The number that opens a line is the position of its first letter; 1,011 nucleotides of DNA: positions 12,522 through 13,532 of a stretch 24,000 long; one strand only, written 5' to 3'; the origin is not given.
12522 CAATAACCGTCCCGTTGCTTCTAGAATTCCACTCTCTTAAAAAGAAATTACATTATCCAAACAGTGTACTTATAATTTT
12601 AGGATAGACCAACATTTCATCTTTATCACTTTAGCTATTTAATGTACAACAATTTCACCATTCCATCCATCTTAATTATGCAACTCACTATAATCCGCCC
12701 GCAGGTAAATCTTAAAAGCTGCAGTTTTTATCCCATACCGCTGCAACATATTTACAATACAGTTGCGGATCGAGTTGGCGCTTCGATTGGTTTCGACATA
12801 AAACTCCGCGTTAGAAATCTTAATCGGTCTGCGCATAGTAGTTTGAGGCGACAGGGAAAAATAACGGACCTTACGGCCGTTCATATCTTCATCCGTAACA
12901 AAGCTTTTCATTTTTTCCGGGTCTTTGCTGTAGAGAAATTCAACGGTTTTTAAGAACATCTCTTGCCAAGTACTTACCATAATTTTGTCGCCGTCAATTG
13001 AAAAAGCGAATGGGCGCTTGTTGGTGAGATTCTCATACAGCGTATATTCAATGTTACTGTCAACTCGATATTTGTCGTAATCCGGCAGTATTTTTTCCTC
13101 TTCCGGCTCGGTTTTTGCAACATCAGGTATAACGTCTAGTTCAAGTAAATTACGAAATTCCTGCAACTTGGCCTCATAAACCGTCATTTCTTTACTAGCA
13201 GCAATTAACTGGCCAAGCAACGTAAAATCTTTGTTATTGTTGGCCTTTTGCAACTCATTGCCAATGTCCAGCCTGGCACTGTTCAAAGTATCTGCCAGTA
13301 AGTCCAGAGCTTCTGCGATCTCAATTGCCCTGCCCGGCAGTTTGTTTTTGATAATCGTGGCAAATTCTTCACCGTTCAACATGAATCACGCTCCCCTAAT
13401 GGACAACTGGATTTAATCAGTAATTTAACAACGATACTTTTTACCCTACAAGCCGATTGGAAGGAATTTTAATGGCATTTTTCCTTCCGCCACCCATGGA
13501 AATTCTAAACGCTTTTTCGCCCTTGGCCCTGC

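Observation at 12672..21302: Six-gene HTH / SNF2 / Mod / Res / ORF156 / ORF236 operon: a Type III R-M core inside a larger, unclassified defence-like module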

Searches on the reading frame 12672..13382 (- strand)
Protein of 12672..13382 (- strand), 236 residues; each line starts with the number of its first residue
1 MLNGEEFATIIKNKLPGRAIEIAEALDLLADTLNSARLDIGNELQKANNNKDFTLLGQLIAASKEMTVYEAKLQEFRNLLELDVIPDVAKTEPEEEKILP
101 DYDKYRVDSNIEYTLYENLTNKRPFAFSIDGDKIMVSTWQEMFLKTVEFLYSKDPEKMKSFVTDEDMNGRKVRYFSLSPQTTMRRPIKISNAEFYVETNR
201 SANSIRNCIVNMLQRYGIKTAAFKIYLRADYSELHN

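Call 3: search_protein_families(library=pfam, proteins=[window:12672-13382:-], max_evalue=0.01)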
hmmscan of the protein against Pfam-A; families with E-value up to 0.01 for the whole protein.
window:12672-13382:- (236 aa): 1 family
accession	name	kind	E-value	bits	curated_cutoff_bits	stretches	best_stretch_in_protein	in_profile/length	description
PF03925.18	SeqA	-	9.6e-05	22.9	25.5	1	142-221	21-103/111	SeqA protein C-terminal domain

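Call 4: search_protein_families(library=padloc, proteins=[window:12672-13382:-], max_evalue=0.01)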
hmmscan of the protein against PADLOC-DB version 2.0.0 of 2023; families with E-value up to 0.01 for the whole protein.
window:12672-13382:- (236 aa): 0 families

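Call 6: search_protein_families(library=ncbifam, proteins=[window:12672-13382:-], max_evalue=0.01)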
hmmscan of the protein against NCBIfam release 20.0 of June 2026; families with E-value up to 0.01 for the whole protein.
window:12672-13382:- (236 aa): 1 family
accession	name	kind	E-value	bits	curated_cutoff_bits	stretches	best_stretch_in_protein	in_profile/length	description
NF008389.0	PRK11187.1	equivalog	0.0014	18.7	185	1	141-220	91-172/182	replication initiation negative regulator SeqA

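Call 26: find_homologous_proteins(query=window:12672-13382:-, max_evalue=0.001)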
Query window:12672-13382:- (236 aa): 60 proteins with E <= 0.001 among 345 candidates.
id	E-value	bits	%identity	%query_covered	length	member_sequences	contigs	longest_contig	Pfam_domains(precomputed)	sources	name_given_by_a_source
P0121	1.3e-149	514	100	100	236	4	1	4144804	-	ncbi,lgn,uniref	ncbi:hypothetical protein SCACP_36670 [Sporomusa carbonis]|uniref:hypothetical protein n=1 Tax=Sporo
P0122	7.5e-118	410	82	98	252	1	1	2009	-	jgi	-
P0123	8.4e-115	400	78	100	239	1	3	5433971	-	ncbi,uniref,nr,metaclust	ncbi:hypothetical protein SOV_35160 [Sporomusa ovata DSM 2662]|uniref:RloF n=1 Tax=Sporomusa ovata T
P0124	4.5e-112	391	77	99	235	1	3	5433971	-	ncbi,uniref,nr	ncbi:hypothetical protein SOV_12750 [Sporomusa ovata DSM 2662]|uniref:RloF n=1 Tax=Sporomusa ovata T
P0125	1.2e-110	386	77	100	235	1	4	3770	-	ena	-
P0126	8.9e-100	351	69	100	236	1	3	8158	-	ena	-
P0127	2.6e-96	340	68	98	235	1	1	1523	-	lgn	-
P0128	4.2e-93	329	63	100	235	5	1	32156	-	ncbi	ncbi:hypothetical protein [Thermincola ferriacetica]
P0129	2.7e-83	297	60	96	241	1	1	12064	-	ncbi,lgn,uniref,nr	ncbi:hypothetical protein L1765_15155 [Microaerobacter geothermalis]|uniref:hypothetical protein n=1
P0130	8.3e-82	292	80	72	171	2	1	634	-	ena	-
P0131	1.9e-81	291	59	96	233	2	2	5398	-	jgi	jgi:hypothetical protein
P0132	1.5e-76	275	58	100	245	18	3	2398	-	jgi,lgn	jgi:uncharacterized protein YeeX (DUF496 family)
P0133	8.1e-56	207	42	100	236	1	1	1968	-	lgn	-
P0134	2.7e-52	196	64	65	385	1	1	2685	PF04313.21,PF13588.13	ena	-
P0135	3.5e-51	192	60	65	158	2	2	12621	-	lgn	-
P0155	4.8e-43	165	38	98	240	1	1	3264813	-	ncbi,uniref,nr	ncbi:hypothetical protein [Clostridium taeniosporum]|uniref:Uncharacterized protein n=1 Tax=Clostrid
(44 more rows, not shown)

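Call 27: find_encoding_contigs(protein=P0123, flank=10000, max_places=2)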
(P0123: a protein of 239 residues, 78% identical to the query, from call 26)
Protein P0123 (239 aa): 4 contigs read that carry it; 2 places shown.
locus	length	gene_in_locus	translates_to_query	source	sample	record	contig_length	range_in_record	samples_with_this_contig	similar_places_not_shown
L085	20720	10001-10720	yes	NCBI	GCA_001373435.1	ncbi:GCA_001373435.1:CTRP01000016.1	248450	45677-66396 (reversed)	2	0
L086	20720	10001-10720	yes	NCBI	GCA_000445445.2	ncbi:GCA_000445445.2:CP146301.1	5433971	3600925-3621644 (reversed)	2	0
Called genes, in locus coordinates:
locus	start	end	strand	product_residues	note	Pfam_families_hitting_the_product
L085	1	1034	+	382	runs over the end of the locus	PF01527:HTH_Tnp_1, PF13384:HTH_23 (faint), PF13276:HTH_21, PF00665:rve, PF13683:rve_3, PF13333:rve_2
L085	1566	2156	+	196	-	-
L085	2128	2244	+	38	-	-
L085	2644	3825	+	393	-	PF12161:HsdM_N, PF02384:N6_Mtase, PF05175:MTS (weak)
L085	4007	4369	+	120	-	-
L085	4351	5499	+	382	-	PF01420:Methylase_S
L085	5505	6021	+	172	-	PF04313:HSDR_N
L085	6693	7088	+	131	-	PF00665:rve (weak), PF13683:rve_3, PF13333:rve_2 (weak)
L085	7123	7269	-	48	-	-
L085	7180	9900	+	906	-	PF04313:HSDR_N (weak), PF04851:ResIII, PF00270:DEAD (weak), PF18766:SWI2_SNF2, PF22679:T1R_D3-like, PF11867:T1RH-like_C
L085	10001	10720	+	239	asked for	-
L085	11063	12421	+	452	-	-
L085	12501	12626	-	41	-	-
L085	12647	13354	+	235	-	PF01183:Glyco_hydro_25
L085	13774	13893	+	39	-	-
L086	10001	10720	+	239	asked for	-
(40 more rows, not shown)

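Call 28: find_encoding_contigs(protein=P0128, flank=10000, max_places=2)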
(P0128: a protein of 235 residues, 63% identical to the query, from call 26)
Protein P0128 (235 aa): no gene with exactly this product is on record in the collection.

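Call 29: find_encoding_contigs(protein=P0155, flank=10000, max_places=2)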
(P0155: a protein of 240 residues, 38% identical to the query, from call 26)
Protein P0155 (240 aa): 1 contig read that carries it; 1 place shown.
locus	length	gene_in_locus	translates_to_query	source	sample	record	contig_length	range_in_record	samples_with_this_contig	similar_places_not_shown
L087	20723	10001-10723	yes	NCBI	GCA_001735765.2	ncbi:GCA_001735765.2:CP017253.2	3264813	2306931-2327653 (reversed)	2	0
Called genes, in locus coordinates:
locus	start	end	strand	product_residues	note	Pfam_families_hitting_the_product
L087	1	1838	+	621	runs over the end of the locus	PF02384:N6_Mtase, PF01420:Methylase_S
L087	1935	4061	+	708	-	PF12161:HsdM_N, PF02384:N6_Mtase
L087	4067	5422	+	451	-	PF01420:Methylase_S (weak)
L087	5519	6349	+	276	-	-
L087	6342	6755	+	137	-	-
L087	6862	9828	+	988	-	PF04313:HSDR_N, PF00270:DEAD, PF04851:ResIII, PF18766:SWI2_SNF2, PF22679:T1R_D3-like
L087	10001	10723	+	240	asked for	-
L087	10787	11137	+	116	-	-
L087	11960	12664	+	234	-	PF01520:Amidase_3, PF23473:LysM3_LYK4_5 (faint), PF01476:LysM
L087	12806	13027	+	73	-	PF12668:DUF3791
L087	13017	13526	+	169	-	PF13151:DUF3990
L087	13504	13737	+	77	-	-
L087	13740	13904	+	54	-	PF14206:Cys_rich_CPCC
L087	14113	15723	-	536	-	PF13007:LZ_Tnp_IS66, PF13005:zf-IS66, PF03050:DDE_Tnp_IS66, PF13817:DDE_Tnp_IS66_C (weak)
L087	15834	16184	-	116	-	PF05717:TnpB_IS66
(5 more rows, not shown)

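Call 31: search_protein_families(library=phrogs, proteins=[window:12672-13382:-], max_evalue=0.01)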
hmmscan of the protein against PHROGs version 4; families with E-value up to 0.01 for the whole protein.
window:12672-13382:- (236 aa): 0 families

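Call 48: search_solved_structures(query=A3, max_evalue=10, show_alignments=2)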
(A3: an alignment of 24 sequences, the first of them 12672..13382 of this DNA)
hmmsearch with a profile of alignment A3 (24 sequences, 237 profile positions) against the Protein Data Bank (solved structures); distinct sequences matched with E-value up to 10: 15.
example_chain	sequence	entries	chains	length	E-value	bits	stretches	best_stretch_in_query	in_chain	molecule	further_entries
3sk7_A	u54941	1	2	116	0.0065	19.3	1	158-205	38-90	Protein SeqA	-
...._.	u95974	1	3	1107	0.17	14.7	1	7-87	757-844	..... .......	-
7am1_A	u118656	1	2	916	0.37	13.6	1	26-81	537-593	Protein SSD1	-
5yl9_A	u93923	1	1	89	0.43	13.4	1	7-81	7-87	Spike glycoprotein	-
8r9w_A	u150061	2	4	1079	0.48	13.2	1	7-87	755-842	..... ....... | PDCoV spike glycoprotein S1A domain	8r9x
9dez_A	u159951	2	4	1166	0.52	13.1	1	7-87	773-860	Spike glycoprotein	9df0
3fmt_A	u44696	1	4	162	0.52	13.1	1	151-213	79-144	Protein seqA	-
1lrr_A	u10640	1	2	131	0.59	12.9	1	151-214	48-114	SeqA protein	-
1j3e_A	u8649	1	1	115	0.67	12.7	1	151-214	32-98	SeqA protein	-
1iu3_C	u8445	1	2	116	0.69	12.7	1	151-214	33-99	SeqA protein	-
5zuv_A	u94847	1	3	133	0.92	12.3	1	7-82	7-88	Spike glycoprotein,Spike glycoprotein,inhibitor EK1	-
8qkd_A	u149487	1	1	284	1.3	11.7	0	56-106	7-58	sc-CC-5-24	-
6bfu_A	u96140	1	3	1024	2.3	11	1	7-87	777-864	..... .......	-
6u7h_A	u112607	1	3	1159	4.2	10.1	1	8-88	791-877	spike glycoprotein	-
8wde_A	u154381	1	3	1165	7.4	9.3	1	8-88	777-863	Spike glycoprotein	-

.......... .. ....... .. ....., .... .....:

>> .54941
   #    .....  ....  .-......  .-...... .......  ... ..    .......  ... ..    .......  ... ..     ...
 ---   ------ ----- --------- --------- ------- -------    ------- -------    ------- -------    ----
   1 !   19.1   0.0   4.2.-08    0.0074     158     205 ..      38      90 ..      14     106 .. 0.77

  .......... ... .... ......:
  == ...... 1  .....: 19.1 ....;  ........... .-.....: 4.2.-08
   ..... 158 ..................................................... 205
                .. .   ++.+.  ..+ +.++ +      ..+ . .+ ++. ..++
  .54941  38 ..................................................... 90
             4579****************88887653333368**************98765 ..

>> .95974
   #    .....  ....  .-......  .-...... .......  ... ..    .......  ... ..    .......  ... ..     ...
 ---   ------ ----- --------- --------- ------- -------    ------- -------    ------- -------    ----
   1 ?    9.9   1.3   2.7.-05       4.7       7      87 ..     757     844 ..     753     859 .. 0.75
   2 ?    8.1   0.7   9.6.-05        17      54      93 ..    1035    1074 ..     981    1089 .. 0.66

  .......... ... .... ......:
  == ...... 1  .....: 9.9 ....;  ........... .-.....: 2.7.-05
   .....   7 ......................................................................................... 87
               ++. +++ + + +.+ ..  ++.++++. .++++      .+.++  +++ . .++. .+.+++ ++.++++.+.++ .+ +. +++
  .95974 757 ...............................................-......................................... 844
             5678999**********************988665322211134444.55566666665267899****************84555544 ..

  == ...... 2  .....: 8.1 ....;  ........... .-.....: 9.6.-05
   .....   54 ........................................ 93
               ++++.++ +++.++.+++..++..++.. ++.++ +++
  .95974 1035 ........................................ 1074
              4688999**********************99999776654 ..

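Call 62: predict_structure(alignment_id=A5)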
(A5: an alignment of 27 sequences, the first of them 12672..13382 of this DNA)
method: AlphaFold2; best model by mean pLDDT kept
length: 236 residues; sequences in the alignment: 27
mean_pLDDT: 83.2   pTM: 0.52
mean pLDDT of the five models: 83.2, 81.4, 80.8, 80.4, 77.4
residues with pLDDT >= 90: 106; 70-90: 92; 50-70: 22; < 50: 16
segments of 3 or more residues with pLDDT < 50: 84-95, 234-236
pLDDT, mean of each block of 10 residues (from residue 1): 85 86 88 91 93 95 93 90 48 49 56 82 88 91 95 94 86 86 86 88 91 89 83 51
secondary structure, 60 per line:
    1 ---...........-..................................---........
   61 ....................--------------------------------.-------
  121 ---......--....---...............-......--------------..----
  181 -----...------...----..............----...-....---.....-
elements in order: H4-14 H16-49 H53-80 E124-129 E132-135 H139-153 H155-160 E186-188 E195-197 H202-215 E224-227 H231-235

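Call 66: fold_search(model_id=the predicted structure, library=pdb)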
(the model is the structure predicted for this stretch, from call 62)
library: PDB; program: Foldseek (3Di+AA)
matches with E <= 10: 209; with E <= 0.001: 0
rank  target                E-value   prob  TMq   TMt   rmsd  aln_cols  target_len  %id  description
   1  3fmt_B                6.5e-03  1.00  0.33  0.49   2.1        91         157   20  Crystal structure of SeqA bound to DNA (released 2009-04-28)
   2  1lrr_A                1.1e-02  1.00  0.32  0.62   1.9        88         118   19  CRYSTAL STRUCTURE OF E. COLI SEQA COMPLEXED WITH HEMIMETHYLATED DNA (released 2002-12-11)
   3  3fmt_A                2.6e-02  1.00  0.33  0.47   2.0        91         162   20  Crystal structure of SeqA bound to DNA (released 2009-04-28)
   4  3sk7_A                5.7e-02  1.00  0.31  0.62   2.1        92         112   16  Crystal Structure of V. cholerae SeqA (released 2012-12-26)
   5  6r1m_B                2.2e-01  0.16  0.19  0.12  20.4       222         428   14  Crystal structure of E. coli seryl-tRNA synthetase complexed to seryl sulfamoyl adenosine (released 2020-01-22)
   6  6h9x                  8.4e-01  0.10  0.21  0.12  19.1       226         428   12  Klebsiella pneumoniae Seryl-tRNA Synthetase in Complex with the Intermediate Analog 5'-O-(N-(L-Seryl)-Sulfamoyl)Adenosin (released 2019-05-15)
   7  7xa0                  1.1e+00  0.99  0.25  0.40   1.0        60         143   23  Thermotoga maritima ferritin variant-Tm-E(S111F) (released 2023-03-22)
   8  7dl5_A                1.2e+00  0.99  0.24  0.39   1.4        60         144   23  Crystal structure of Thermotoga Maritima ferritin mutant at 2.3 Angstrom resolution (released 2021-12-01)
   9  6r1n                  1.2e+00  0.16  0.26  0.15  18.0       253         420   11  Crystal structure of S. aureus seryl-tRNA synthetase complexed to seryl sulfamoyl adenosine (released 2020-01-22)
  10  6ql5_M                1.4e+00  0.91  0.31  0.60  10.4        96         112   16  Structure of fatty acid synthase complex with bound gamma subunit from Saccharomyces cerevisiae at 2.8 angstrom (released 2020-03-18)
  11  3auy_A                1.4e+00  0.30  0.27  0.18  19.5       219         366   12  Crystal structure of Rad50 bound to ADP (released 2011-05-25)
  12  5xu0_C                1.8e+00  0.04  0.13  0.14  21.1       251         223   13  Structure of the membrane fusion protein Spr0693 from Streptococcus pneumoniae R6 (released 2018-01-24)
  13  6wg3_D                1.9e+00  0.97  0.26  0.07   1.4        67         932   16  Cryo-EM structure of human Cohesin-NIPBL-DNA complex (released 2020-05-20)
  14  9ep3_A                2.3e+00  0.97  0.26  0.07   1.0        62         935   18  Structure of the SA2/SCC1/WAPL complex (released 2025-10-01)
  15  6blj_C                2.4e+00  0.09  0.25  0.15  17.3       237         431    9  Crystal structure of cytoplasmic Serine-tRNA ligase from Naegleria fowleri in complex with AMP (released 2017-12-20)
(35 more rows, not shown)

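Call 75: search_protein_families(library=pfam, alignment_id=A5, max_evalue=0.1)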
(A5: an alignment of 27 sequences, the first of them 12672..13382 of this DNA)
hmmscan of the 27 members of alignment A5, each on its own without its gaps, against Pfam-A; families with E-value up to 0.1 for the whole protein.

A. member 1, window:12672-13382:- (236 aa): 1 family
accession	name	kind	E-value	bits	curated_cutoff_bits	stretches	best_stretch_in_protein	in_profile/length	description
PF03925.18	SeqA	-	9.6e-05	22.9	25.5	1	142-221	21-103/111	SeqA protein C-terminal domain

B. families by the number of members that match (of 27 scanned): 9 families
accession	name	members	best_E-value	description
PF03925.18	SeqA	20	9.6e-05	SeqA protein C-terminal domain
PF04313.20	HSDR_N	2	3e-11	Type I restriction enzyme R protein N terminus (HSDR_N)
PF13588.12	HSDR_N_2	2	1.2e-07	Type I restriction enzyme R protein N terminus (HSDR_N)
PF03065.20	Glyco_hydro_57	1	0.0034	Glycosyl hydrolase family 57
PF03112.19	DUF244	1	0.013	Uncharacterized protein family (ORF7) DUF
PF17871.7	AAA_lid_9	1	0.016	AAA lid domain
PF07014.17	Hs1pro-1_C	1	0.043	Hs1pro-1 protein C-terminus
PF23833.1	DUF7203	1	0.069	Family of unknown function (DUF7203)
PF09918.14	DUF2148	1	0.072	Uncharacterized protein containing a ferredoxin domain (DUF2148)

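Call 107: search_dna_similar(query=window:12672-13382:-, collection=phages, mode=protein, max_evalue=0.001, max_rows=10)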
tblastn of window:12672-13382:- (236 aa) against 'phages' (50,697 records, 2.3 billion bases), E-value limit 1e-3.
No match.
